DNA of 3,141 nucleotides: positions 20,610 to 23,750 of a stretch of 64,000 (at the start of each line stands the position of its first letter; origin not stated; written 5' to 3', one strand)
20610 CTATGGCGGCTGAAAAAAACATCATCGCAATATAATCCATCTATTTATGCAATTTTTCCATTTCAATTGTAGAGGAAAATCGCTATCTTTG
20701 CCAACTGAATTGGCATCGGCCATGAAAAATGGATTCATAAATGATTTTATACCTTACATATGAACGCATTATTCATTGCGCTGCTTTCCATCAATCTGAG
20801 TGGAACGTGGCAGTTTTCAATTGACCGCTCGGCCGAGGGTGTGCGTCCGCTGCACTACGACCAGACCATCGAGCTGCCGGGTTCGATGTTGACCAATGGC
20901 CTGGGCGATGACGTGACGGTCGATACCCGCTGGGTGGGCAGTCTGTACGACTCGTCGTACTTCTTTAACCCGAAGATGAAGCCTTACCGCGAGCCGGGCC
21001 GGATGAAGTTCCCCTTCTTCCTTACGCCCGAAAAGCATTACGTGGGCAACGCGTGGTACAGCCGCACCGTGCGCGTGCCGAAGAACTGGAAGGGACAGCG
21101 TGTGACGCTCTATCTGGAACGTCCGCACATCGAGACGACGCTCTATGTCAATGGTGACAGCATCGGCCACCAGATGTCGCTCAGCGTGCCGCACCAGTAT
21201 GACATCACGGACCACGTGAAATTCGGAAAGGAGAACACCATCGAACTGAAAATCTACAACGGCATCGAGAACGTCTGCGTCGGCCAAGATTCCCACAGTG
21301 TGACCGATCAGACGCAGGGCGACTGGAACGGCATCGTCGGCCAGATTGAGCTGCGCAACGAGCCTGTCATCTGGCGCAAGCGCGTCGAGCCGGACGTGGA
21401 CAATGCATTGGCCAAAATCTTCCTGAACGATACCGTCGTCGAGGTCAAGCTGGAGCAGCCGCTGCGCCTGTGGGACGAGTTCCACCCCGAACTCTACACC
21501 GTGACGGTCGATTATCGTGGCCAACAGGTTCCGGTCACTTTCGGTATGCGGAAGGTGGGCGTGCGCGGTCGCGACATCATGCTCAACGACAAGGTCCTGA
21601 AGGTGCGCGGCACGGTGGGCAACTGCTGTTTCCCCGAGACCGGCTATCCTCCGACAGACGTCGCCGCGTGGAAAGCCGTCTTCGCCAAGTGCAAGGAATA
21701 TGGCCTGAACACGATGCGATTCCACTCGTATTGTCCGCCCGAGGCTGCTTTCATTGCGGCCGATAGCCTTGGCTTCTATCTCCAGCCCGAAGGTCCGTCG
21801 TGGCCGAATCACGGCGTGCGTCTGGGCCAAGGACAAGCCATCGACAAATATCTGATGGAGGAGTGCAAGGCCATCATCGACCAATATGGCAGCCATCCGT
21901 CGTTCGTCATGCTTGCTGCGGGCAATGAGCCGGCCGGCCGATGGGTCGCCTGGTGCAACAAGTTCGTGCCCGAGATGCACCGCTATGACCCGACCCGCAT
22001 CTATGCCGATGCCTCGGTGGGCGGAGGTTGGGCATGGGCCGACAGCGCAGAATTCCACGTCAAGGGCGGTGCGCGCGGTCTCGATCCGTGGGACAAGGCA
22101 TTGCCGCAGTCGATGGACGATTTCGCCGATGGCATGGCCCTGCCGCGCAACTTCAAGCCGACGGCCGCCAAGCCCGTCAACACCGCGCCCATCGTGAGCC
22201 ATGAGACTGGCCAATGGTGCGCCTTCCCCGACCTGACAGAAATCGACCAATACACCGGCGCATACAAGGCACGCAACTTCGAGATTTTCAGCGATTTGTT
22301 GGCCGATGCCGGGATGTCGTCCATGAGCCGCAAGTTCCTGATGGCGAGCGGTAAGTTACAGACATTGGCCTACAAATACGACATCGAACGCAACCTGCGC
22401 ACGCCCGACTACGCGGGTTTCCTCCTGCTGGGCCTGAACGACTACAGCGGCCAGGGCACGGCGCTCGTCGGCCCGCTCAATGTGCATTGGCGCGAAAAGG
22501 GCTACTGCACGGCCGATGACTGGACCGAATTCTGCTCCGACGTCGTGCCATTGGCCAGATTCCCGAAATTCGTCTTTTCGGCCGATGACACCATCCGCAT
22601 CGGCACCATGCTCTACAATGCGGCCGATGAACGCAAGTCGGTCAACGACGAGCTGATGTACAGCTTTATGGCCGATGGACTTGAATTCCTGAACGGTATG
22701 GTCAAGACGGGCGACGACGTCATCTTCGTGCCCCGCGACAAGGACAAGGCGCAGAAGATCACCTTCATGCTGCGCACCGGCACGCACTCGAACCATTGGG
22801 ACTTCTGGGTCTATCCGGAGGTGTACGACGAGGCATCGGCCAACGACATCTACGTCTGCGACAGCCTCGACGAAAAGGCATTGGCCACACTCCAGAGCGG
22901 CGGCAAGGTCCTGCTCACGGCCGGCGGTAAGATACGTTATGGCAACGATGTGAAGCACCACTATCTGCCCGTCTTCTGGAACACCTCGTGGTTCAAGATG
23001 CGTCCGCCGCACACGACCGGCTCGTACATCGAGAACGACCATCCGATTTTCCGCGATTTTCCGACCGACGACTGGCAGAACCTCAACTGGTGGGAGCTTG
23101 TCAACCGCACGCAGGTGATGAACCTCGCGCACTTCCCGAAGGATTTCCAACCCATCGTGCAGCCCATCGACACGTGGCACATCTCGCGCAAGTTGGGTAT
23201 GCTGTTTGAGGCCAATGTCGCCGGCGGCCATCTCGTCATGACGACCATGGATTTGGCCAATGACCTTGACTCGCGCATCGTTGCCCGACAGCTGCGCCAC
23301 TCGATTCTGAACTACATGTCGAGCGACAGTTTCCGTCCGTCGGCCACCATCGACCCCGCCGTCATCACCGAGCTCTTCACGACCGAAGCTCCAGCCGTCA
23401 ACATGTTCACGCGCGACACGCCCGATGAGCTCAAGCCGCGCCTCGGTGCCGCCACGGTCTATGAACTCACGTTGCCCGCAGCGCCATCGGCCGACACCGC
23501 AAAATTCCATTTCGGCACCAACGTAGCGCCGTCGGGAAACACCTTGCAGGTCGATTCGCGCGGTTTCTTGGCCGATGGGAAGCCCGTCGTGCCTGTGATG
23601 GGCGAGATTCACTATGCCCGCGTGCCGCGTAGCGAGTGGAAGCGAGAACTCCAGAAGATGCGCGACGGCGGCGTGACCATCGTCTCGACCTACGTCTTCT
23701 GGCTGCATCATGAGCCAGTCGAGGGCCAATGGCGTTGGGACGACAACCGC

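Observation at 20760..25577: Single 1605-aa polypeptide carrying both a GH2 and a GH35 catalytic module, next to the hexuronate cluster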

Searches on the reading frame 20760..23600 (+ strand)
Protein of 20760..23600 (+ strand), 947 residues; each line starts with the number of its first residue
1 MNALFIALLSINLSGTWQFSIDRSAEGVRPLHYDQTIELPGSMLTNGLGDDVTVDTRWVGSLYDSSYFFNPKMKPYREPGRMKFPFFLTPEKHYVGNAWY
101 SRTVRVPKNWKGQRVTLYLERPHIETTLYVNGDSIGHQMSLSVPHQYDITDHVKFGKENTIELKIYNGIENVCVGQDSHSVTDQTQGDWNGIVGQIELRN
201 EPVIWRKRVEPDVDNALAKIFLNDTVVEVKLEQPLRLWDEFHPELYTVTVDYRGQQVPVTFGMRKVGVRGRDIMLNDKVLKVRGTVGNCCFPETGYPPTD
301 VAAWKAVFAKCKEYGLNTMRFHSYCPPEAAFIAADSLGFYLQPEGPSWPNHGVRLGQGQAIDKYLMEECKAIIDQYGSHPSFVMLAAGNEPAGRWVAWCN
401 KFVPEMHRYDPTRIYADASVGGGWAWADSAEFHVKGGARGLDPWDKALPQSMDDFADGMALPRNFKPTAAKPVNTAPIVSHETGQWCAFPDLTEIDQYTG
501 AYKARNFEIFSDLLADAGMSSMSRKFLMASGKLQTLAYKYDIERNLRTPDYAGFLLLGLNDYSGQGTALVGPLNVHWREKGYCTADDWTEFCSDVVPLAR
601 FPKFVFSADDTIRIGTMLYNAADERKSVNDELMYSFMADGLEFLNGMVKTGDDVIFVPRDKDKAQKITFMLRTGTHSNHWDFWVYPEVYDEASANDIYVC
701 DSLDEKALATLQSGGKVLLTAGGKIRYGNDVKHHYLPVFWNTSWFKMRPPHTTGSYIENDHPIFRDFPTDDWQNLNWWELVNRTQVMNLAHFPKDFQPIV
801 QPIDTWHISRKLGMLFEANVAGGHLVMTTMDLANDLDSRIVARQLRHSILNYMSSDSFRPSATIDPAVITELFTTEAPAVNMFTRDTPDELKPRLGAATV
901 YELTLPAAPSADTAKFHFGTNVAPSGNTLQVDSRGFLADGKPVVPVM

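Call 8: search_solved_structures(query=window:20760-23600:+, max_evalue=1e-50, show_alignments=1)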
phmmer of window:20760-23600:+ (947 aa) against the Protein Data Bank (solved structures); distinct sequences matched with E-value up to 1e-50: 1.
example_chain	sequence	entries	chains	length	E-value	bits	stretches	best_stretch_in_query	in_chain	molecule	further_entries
8u01_A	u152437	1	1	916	2.4e-196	657.7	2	223-874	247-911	Glycosyl hydrolase family 2, sugar binding domain protein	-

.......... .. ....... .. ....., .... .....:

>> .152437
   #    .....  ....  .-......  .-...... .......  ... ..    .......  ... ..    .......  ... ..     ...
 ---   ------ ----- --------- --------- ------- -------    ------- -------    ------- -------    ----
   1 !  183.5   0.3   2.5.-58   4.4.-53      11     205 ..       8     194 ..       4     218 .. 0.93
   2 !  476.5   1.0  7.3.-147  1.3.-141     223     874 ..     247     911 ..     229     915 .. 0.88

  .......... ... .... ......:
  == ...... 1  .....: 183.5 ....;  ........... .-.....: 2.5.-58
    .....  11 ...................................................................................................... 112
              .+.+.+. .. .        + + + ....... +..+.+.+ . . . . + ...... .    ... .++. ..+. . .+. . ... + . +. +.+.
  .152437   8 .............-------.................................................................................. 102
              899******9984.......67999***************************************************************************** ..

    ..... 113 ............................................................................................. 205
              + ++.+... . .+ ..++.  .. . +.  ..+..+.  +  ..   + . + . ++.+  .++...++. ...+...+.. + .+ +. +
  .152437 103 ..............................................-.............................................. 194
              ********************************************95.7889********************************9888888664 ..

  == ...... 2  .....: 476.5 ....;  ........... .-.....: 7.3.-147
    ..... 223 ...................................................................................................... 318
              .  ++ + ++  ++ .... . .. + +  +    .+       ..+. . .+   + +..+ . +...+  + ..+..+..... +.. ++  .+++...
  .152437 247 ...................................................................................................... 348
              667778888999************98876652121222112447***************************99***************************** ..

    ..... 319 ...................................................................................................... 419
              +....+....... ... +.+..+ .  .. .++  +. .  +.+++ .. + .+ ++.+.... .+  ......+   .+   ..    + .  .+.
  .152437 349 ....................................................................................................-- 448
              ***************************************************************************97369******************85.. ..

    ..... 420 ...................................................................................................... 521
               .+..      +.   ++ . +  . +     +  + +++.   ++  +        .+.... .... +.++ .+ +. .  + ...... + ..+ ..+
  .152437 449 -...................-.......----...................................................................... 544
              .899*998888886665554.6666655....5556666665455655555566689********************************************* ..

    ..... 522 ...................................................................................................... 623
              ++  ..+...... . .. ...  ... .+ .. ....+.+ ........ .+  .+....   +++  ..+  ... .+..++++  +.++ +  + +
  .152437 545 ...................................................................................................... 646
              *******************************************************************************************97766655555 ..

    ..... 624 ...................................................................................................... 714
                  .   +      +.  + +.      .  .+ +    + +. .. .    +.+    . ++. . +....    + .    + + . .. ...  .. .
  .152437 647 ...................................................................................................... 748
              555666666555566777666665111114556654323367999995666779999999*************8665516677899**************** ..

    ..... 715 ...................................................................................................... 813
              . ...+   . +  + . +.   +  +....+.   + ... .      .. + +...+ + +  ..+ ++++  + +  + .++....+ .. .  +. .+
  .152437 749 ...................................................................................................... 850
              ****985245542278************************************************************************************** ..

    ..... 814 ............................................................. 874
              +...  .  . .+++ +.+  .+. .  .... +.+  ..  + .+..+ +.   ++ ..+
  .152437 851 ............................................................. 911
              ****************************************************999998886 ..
